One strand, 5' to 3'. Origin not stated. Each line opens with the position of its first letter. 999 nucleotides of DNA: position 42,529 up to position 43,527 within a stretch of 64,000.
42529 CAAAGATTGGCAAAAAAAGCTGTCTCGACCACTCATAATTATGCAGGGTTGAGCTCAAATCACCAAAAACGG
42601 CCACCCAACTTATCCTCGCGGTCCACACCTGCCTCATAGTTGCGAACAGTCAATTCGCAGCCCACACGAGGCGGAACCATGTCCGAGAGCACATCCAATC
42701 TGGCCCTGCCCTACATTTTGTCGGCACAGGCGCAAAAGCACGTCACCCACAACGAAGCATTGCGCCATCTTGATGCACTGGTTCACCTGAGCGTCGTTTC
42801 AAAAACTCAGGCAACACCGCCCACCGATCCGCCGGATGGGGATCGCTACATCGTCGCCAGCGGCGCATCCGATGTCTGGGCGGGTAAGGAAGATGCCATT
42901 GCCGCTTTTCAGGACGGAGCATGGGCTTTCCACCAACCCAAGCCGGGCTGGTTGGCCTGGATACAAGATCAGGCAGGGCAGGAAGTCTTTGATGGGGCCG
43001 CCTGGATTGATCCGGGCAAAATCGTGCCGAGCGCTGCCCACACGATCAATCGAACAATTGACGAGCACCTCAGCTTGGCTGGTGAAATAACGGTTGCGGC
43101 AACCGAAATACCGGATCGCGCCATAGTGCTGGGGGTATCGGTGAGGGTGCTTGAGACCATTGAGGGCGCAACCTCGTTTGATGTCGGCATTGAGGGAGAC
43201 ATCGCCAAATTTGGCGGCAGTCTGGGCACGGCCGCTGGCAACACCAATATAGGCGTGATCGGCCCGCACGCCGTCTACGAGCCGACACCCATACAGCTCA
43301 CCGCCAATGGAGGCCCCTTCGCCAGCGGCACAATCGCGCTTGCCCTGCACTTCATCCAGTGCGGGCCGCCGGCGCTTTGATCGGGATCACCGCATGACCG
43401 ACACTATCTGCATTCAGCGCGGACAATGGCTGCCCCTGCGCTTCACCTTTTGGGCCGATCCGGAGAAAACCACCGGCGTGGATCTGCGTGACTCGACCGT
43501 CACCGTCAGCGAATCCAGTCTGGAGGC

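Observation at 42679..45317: Orphan three-gene operon: DUF2793-like protein + 103-aa + 539-aa beta-rich proteins with no assignable function (candidate remote virion-fibre/GTA-accessory or new surface module)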

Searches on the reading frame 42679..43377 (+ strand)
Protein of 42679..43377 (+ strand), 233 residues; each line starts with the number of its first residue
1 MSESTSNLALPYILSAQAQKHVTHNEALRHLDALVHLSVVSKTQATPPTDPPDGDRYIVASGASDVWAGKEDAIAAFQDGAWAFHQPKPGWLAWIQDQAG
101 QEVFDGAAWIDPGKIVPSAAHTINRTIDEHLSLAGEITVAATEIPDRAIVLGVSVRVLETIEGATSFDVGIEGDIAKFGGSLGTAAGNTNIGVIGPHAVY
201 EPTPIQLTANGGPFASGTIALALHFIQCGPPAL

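Call 3: search_protein_families(library=pfam, proteins=[window:42679-43377:+], max_evalue=1)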
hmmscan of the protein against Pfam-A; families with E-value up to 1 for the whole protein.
window:42679-43377:+ (233 aa): 1 family
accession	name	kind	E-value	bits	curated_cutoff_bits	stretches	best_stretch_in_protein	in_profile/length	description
PF10983.13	DUF2793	-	9.5e-33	112.4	27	1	24-109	1-86/87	Protein of unknown function (DUF2793)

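Call 4: search_protein_families(library=phrogs, proteins=[window:42679-43377:+], max_evalue=1)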
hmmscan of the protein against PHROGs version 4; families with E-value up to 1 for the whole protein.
window:42679-43377:+ (233 aa): 8 families
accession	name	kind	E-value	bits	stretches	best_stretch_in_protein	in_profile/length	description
phrog_15388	-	unknown function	3.9e-63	214.9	2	3-117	2-116/345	-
phrog_13925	-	unknown function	1.6e-41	143.5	1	3-128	2-127/640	-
phrog_5363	-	unknown function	5.5e-34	119.1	1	2-214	5-227/245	-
phrog_25093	-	unknown function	2.2e-29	103.7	1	5-110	8-113/564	-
phrog_7049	-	tail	3.8e-18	66.8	1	25-111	27-113/246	tail fiber protein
phrog_35360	-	tail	1.2e-11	45.4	1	25-118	27-118/260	tail fiber protein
phrog_21978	-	unknown function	8e-11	43.2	1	25-112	26-115/220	-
phrog_31575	-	unknown function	0.15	13.2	1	59-111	29-79/111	-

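Call 5: search_protein_families(library=ncbifam, proteins=[window:42679-43377:+], max_evalue=1)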
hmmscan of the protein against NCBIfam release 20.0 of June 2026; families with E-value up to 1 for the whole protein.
window:42679-43377:+ (233 aa): 0 families

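Call 28: search_dna_similar(query=window:42679-43377:+, collection=phages, mode=protein, max_evalue=0.001, max_rows=30)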
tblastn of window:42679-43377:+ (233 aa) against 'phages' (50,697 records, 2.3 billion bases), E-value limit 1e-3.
Records with a match: 359; places in all: 360; records where one place covers at least 80% of the query: 10.
Best place of each record, by identity: <60% 359.
By first word of the organism name: Pseudomonas 95; Salmonella 88; Rhodobacter 42; Proteus 21; Klebsiella 19; Xanthomonas 10; Providencia 10; Escherichia 8; Serratia 7; Roseobacter 6; and 22 more.
By host as written in the record: Rhodobacter capsulatus YW1 41; Pseudomonas aeruginosa 38; Salmonella enterica subsp. enterica serovar Typhimurium 24; Pseudomonas aeruginosa PAO1 24; - 22; Salmonella enterica 16; Proteus mirabilis 15; Pseudomonas aeruginosa PA14 11; and 92 more.
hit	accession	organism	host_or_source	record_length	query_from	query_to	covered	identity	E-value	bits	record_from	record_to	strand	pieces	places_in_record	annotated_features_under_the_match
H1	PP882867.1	Dinoroseobacter phage vB_DshS_R26L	Dinoroseobacter shibae DFL12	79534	4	227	96%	42.2%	4e-51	183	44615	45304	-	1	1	ribonuclease III | GTA-like protein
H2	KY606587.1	Dinoroseobacter phage vB_DshS-R5C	Dinoroseobacter shibae DFL12T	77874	4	227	96%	41.7%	1e-50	181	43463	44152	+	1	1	ribonuclease III | GTA-like protein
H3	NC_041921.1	Dinoroseobacter phage vB_DshS-R5C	Dinoroseobacter shibae DFL12T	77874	4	227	96%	41.7%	1e-50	181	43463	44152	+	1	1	ribonuclease III | tail protein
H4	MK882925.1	Dinoroseobacter phage vB_DshS-R4C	Dinoroseobacter shibae DFL12.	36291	5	231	97%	40.8%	4e-36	140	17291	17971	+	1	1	ribonuclease III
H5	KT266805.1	Roseobacter phage RDJL Phi 2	Roseobacter denitrificans OCh114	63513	4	231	92%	41.7%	2e-19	183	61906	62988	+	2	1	ribonuclease III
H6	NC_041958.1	Roseobacter phage RDJL Phi 2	Roseobacter denitrificans OCh114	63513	4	231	92%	41.7%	2e-19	183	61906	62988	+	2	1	ribonuclease III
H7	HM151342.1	Roseobacter phage RDJL Phi 1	Roseobacter denitrificans OCh114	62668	4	231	91%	42.1%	4e-20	184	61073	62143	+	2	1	ribonuclease III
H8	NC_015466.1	Roseobacter phage RDJL Phi 1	Roseobacter denitrificans OCh114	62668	4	231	91%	42.1%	4e-20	184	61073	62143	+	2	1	ribonuclease III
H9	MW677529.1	Rhodobacter phage RcZahn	Rhodobacter capsulatus YW1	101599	5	168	70%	37.4%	7e-28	116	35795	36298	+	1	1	34: hypothetical protein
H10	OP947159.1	Desulfofustis phage LS06-2018-MD02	-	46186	73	232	69%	37.0%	2e-20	95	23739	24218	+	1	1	Rnase | tail protein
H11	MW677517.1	Rhodobacter phage RcKemmy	Rhodobacter capsulatus YW1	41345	7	109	44%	55.3%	3e-29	120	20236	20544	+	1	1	22: hypothetical protein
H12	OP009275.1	Rhodobacter phage RcKvothe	Rhodobacter capsulatus YW1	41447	5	113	47%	50.5%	3e-27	114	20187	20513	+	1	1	hypothetical protein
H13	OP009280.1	Rhodobacter phage RcMeacham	Rhodobacter capsulatus YW1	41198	5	110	45%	50.9%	3e-27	114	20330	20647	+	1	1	hypothetical protein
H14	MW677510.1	Rhodobacter phage RcDormio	Rhodobacter capsulatus YW1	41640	5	110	45%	50.9%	3e-27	114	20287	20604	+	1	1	22: hypothetical protein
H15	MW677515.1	Rhodobacter phage RcHotPocket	Rhodobacter capsulatus YW1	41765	5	110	45%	50.9%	3e-27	114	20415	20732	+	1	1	23: hypothetical protein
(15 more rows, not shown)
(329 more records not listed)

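Call 30: get_annotated_region(hit=H3, flank=7000)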
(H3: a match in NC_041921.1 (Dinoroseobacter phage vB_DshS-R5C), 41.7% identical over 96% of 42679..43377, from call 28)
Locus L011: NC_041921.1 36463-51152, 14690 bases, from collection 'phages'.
description: Dinoroseobacter phage vB_DshS-R5C, complete genome.
organism: Dinoroseobacter phage vB_DshS-R5C (NCBI taxid 1965368)
taxonomy: Viruses; Duplodnaviria; Heunggongvirae; Uroviricota; Caudoviricetes; Nanhaivirus; Nanhaivirus D5C
host: Dinoroseobacter shibae DFL12T; source: South China Sea; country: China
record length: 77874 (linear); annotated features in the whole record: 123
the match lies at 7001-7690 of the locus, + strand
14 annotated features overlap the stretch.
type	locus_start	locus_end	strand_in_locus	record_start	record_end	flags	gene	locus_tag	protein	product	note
CDS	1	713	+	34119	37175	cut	-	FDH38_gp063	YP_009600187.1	tail length tape measure protein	-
CDS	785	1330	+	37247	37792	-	-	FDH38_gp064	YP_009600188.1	glycoside hydrolase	GTA-like gene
CDS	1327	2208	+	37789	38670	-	-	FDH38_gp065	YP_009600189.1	tail assembly protein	GTA-like gene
CDS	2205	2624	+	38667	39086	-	-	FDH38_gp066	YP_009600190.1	minor tail protein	GTA-like gene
CDS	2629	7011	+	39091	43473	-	-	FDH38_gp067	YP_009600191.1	tail protein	GTA-like gene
CDS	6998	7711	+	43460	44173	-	-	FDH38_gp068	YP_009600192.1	ribonuclease III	-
CDS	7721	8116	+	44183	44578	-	-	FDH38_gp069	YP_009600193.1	P-loop NTPase superfamily protein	-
CDS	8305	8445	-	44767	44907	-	-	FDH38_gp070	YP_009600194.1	hypothetical protein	-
CDS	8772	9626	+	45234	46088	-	-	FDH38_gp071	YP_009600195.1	thymidylate synthase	thymidylate synthase (FAD)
CDS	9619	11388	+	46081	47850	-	-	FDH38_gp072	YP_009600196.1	superfamily II DNA/RNA helicase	-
CDS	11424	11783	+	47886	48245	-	-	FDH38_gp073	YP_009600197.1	hypothetical protein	-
CDS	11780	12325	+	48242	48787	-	-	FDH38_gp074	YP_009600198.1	heat shock protein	heat shock protein GrpE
CDS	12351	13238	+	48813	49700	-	-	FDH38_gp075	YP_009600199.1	hypothetical protein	-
CDS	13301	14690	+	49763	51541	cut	-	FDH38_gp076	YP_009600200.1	primase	-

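Call 31: get_annotated_region(hit=H4, flank=7000)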
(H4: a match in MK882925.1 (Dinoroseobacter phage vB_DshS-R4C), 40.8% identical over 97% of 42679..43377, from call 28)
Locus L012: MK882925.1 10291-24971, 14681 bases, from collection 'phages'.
description: Dinoroseobacter phage vB_DshS-R4C, complete genome.
organism: Dinoroseobacter phage vB_DshS-R4C (NCBI taxid 2590919)
taxonomy: Viruses; Duplodnaviria; Heunggongvirae; Uroviricota; Caudoviricetes; Cronusvirus
host: Dinoroseobacter shibae DFL12.; source: -; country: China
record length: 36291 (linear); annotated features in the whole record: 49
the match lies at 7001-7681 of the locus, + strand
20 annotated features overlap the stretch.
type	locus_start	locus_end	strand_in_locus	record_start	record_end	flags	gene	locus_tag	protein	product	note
CDS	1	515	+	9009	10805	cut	-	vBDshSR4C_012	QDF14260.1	tail tape measure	vB_DshS-R4C_012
CDS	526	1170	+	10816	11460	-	-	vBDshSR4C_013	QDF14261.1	tail protein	vB_DshS-R4C_013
CDS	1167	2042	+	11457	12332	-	-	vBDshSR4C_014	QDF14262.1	gene transfer agent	vB_DshS-R4C_014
CDS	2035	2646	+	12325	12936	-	-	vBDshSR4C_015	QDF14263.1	cell wall peptidase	vB_DshS-R4C_015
CDS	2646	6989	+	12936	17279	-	-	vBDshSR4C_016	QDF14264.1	tail protein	vB_DshS-R4C_016; GTA/ tail protein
CDS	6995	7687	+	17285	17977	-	-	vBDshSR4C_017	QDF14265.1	ribonuclease III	vB_DshS-R4C_017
CDS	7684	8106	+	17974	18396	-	-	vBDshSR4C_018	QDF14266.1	hypothetical protein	vB_DshS-R4C_018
CDS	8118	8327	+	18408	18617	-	-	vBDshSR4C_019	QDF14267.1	hypothetical protein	vB_DshS-R4C_019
CDS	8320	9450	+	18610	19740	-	-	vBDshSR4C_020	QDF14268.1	transcriptional regulator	vB_DshS-R4C_020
CDS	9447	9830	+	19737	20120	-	-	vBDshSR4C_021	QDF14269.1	hypothetical protein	vB_DshS-R4C_021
CDS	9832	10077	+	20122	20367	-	-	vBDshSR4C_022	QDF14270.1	hypothetical protein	vB_DshS-R4C_022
CDS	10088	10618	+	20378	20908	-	-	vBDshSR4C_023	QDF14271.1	hypothetical protein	vB_DshS-R4C_023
CDS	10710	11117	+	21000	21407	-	-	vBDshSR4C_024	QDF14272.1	hypothetical protein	vB_DshS-R4C_024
CDS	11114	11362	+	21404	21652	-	-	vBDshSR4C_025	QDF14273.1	hypothetical protein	vB_DshS-R4C_025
CDS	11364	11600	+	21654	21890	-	-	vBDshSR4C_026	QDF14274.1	hypothetical protein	vB_DshS-R4C_026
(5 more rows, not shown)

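Call 46: search_solved_structures(query=window:42679-43377:+, max_evalue=1, show_alignments=3)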
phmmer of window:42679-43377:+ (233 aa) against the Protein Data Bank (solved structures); distinct sequences matched with E-value up to 1: 1.
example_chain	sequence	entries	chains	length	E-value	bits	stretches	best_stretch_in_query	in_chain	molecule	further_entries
8gtc_S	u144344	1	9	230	1.4e-39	139.1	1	5-231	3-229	Ribonuclease III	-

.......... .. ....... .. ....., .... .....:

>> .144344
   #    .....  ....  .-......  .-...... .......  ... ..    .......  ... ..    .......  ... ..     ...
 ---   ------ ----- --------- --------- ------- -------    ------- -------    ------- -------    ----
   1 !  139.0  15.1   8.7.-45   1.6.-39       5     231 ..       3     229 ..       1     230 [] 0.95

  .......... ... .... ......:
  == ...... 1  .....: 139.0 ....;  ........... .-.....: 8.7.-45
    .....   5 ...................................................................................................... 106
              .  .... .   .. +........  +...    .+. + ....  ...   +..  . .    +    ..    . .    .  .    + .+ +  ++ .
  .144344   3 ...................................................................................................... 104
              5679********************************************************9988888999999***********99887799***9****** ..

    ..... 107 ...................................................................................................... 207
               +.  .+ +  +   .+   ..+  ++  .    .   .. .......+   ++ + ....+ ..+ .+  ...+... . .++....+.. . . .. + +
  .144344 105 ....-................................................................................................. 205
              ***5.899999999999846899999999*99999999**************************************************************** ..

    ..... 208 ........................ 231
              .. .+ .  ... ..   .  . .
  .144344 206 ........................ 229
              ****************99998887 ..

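Call 57: search_protein_families(library=pfam, proteins=[L012:7684-8103:+, L011:7721-8113:+], max_evalue=0.1)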
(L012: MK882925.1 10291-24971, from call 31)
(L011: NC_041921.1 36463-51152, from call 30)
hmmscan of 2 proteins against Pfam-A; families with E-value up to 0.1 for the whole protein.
L012:7684-8103:+ (140 aa): 0 families

L011:7721-8113:+ (131 aa): 0 families

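Call 85: find_homologous_proteins(query=window:42679-43377:+)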
Query window:42679-43377:+ (233 aa): 2565 proteins with E <= 0.001 among 3679 candidates; the best 120 are listed.
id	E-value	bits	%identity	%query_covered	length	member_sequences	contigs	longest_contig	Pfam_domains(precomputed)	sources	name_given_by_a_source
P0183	1.2e-150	517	100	100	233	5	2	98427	PF10983.14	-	-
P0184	5.1e-137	473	91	100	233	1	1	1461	PF10983.14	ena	-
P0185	1.5e-132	458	88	100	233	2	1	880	PF10983.14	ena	-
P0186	1.0e-129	449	86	100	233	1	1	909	PF10983.14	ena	-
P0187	4.5e-98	345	66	100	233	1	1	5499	PF10983.14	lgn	-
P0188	9.1e-96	338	65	99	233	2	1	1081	PF10983.14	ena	-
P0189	1.4e-87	311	60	100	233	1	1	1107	PF10983.14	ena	-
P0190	2.9e-87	310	59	100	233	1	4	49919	PF10983.14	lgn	-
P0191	1.3e-82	295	59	99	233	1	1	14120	PF10983.14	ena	-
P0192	4.6e-82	293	56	100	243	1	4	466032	PF10983.14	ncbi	ncbi:MAG: DUF2793 domain-containing protein [Rhizobiaceae bacterium]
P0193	2.0e-81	291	57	99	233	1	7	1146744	PF10983.14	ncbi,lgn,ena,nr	ncbi:MAG: DUF2793 domain-containing protein [Rhizobiaceae bacterium]|nr:DUF2793 domain-containing pr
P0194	1.7e-80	288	58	99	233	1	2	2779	PF10983.14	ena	-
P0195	2.0e-78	281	56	100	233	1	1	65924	PF10983.14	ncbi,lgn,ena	-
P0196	1.4e-77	278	55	99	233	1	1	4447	PF10983.14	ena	-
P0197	2.3e-77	278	57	99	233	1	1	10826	PF10983.14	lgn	-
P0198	1.5e-76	275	57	99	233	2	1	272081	PF10983.14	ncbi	ncbi:MAG: DUF2793 domain-containing protein [Rhizobiaceae bacterium]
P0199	1.6e-76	275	55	99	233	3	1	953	PF10983.14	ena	-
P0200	2.1e-73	265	57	100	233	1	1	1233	PF10983.14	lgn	-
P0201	3.3e-73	264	57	100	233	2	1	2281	PF10983.14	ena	-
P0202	1.4e-72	262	52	99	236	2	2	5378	PF10983.14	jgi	jgi:hypothetical protein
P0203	4.4e-71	257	53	99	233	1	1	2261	PF10983.14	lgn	-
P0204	4.9e-71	257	53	99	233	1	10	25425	PF10983.14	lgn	-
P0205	5.3e-71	257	53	99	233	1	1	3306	PF10983.14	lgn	-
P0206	1.4e-69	252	52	99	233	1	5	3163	PF10983.14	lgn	-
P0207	2.2e-69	252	51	98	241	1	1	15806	PF10983.14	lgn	-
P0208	6.5e-69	250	52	97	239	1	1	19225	PF10983.14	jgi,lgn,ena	-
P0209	1.1e-68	249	52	97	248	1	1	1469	PF10983.14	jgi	jgi:hypothetical protein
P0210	2.6e-68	248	52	99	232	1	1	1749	PF10983.14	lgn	-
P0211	5.7e-68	247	52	97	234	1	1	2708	PF10983.14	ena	-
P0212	7.6e-68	246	53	97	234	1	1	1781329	PF10983.14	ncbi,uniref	ncbi:DUF2793 domain-containing protein [Xanthobacter sp. KR7-225]|uniref:DUF2793 domain-containing p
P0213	8.7e-68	246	50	97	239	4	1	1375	PF10983.14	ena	-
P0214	1.5e-67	245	50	98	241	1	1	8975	PF10983.14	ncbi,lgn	-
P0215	1.9e-67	245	51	100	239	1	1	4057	PF10983.14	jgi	jgi:hypothetical protein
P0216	2.1e-67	245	62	76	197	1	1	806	PF10983.14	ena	-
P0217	2.4e-67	245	54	100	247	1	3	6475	PF10983.14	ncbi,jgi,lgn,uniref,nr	ncbi:DUF2793 domain-containing protein [Paracoccus jeotgali]|uniref:DUF2793 domain-containing protei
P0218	2.5e-67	245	51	97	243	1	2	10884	PF10983.14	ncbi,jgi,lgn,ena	-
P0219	3.2e-67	244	51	99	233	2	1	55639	PF10983.14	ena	-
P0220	4.2e-67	244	49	99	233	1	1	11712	PF10983.14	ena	-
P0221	5.7e-67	244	52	99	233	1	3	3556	PF10983.14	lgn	-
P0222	6.1e-67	243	52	97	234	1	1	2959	PF10983.14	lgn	-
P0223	8.6e-67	243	51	98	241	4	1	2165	PF10983.14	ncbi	-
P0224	9.0e-67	243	51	97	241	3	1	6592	PF10983.14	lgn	-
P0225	9.6e-67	243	51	99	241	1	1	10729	PF10983.14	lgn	-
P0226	1.1e-66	243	51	99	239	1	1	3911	PF10983.14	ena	-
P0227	2.0e-66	242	50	99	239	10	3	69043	PF10983.14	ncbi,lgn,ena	-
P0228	2.4e-66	242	50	98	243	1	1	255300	PF10983.14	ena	-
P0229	3.0e-66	241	49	98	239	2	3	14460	PF10983.14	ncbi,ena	-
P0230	3.1e-66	241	54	97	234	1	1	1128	PF10983.14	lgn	-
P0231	3.5e-66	241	49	99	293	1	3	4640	PF10983.14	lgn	-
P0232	3.6e-66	241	50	97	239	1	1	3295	PF10983.14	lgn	-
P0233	7.3e-66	240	52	99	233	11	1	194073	PF10983.14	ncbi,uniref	ncbi:DUF2793 domain-containing protein [Xanthobacter wiegelii]|uniref:DUF2793 domain-containing prot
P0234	7.3e-66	240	49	97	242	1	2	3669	PF10983.14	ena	-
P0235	9.1e-66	240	51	99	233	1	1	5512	PF10983.14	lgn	-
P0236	9.1e-66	240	50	99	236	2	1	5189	PF10983.14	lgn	-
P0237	1.2e-65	239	52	99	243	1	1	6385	PF10983.14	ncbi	-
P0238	1.6e-65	239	52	94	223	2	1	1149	PF10983.14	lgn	-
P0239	1.7e-65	239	51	97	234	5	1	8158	PF10983.14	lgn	-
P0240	2.1e-65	238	52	99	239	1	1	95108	PF10983.14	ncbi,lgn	-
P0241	2.2e-65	238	52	99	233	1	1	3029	PF10983.14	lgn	-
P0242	2.6e-65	238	50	98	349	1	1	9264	PF10983.14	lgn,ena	-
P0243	2.7e-65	238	48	100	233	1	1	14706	PF10983.14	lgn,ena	-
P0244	2.8e-65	238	49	100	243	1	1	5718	PF10983.14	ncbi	-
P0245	3.2e-65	238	49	98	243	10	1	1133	PF10983.14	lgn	-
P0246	3.3e-65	238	48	97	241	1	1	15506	PF10983.14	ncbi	-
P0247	3.7e-65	238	51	99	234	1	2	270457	PF10983.14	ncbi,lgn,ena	-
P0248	3.9e-65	238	48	99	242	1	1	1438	PF10983.14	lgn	-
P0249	4.0e-65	238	49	98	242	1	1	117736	PF10983.14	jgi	-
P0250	4.3e-65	237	49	97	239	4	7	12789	PF10983.14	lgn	-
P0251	4.8e-65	237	51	97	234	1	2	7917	PF10983.14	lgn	-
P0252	5.0e-65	237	50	99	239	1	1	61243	PF10983.14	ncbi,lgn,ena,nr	ncbi:MAG: ribonuclease III [Robiginitomaculum sp.]|nr:MAG: ribonuclease III [Robiginitomaculum sp.]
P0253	5.4e-65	237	48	100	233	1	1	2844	PF10983.14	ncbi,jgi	-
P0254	7.4e-65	237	51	98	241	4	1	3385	PF10983.14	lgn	-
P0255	7.5e-65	237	51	99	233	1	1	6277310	PF10983.14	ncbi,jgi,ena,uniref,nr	ncbi:DUF2793 domain-containing protein [Xanthobacter dioxanivorans]|uniref:DUF2793 domain-containing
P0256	8.0e-65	237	49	99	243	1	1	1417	PF10983.14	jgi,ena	-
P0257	8.8e-65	236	50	99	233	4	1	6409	PF10983.14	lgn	-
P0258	9.1e-65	236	51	99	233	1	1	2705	PF10983.14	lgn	-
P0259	1.1e-64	236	51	99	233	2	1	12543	PF10983.14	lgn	-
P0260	1.5e-64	236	49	99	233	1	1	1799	PF10983.14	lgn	-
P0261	1.6e-64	236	52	99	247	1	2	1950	PF10983.14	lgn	-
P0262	1.7e-64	236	51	95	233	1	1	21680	PF10983.14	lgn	-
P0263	2.4e-64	235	49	97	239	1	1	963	PF10983.14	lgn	-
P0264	2.8e-64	235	49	98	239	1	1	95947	PF10983.14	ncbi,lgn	-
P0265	2.8e-64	235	49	98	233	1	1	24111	PF10983.14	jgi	-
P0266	3.2e-64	235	51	97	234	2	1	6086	PF10983.14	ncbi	-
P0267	3.9e-64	234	51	99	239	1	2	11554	PF10983.14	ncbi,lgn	-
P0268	4.5e-64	234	52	99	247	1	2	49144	PF10983.14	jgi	jgi:hypothetical protein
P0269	5.0e-64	234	48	99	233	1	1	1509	PF10983.14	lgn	-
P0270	5.6e-64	234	48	98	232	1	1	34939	PF10983.14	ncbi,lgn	ncbi:MAG: DUF2793 domain-containing protein [Pseudomonadota bacterium]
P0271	5.6e-64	234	48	91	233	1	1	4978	PF10983.14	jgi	jgi:hypothetical protein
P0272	6.3e-64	234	52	99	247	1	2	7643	PF10983.14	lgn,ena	-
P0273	6.4e-64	234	50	100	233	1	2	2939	PF10983.14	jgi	jgi:hypothetical protein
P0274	8.4e-64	233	49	100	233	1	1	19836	PF10983.14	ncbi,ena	-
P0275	8.5e-64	233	50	99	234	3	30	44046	PF10983.14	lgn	-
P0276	8.6e-64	233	50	99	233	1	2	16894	PF10983.14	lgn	-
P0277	1.0e-63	233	47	98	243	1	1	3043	PF10983.14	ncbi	-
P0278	1.1e-63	233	48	98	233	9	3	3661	PF10983.14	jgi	jgi:hypothetical protein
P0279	1.3e-63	233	49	98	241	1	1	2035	PF10983.14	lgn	-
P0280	1.4e-63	232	49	100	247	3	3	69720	PF10983.14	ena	-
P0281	1.5e-63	232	50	100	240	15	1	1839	PF10983.14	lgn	-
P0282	1.6e-63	232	50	100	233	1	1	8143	PF10983.14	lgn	-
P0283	1.7e-63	232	51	97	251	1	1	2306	PF10983.14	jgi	jgi:hypothetical protein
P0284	1.7e-63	232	52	96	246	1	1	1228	PF10983.14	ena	-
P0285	1.8e-63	232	51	100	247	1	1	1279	PF10983.14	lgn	-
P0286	2.1e-63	232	47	99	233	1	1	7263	PF10983.14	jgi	-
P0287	2.3e-63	232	50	97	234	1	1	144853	PF10983.14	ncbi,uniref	ncbi:DUF2793 domain-containing protein [Xanthobacter pseudotagetidis]|uniref:DUF2793 domain-containi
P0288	2.7e-63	232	49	100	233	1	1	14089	PF10983.14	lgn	-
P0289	2.7e-63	232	51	99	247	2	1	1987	PF10983.14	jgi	jgi:hypothetical protein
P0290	2.8e-63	231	51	99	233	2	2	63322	PF10983.14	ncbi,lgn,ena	-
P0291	3.9e-63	231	48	99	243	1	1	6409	PF10983.14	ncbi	-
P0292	4.1e-63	231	50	100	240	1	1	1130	PF10983.14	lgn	-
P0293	5.3e-63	231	47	100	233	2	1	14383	PF10983.14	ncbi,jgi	-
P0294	5.7e-63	230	49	99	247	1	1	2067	PF10983.14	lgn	-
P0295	6.6e-63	230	50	99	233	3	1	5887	PF10983.14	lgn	-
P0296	8.7e-63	230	51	99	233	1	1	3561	PF10983.14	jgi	-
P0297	9.0e-63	230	45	99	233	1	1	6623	PF10983.14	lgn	-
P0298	9.7e-63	230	47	99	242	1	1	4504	PF10983.14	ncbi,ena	-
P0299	1.1e-62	230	50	100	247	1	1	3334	PF10983.14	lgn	-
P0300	1.5e-62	229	50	99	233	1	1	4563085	PF10983.14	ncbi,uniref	ncbi:DUF2793 domain-containing protein [Xanthobacter sp. AM11]|uniref:DUF2793 domain-containing prot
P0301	1.6e-62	229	49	99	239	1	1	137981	PF10983.14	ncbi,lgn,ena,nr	ncbi:MAG: ribonuclease III [Robiginitomaculum sp.]|nr:MAG: ribonuclease III [Robiginitomaculum sp.]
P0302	1.6e-62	229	50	99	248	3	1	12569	PF10983.14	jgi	jgi:hypothetical protein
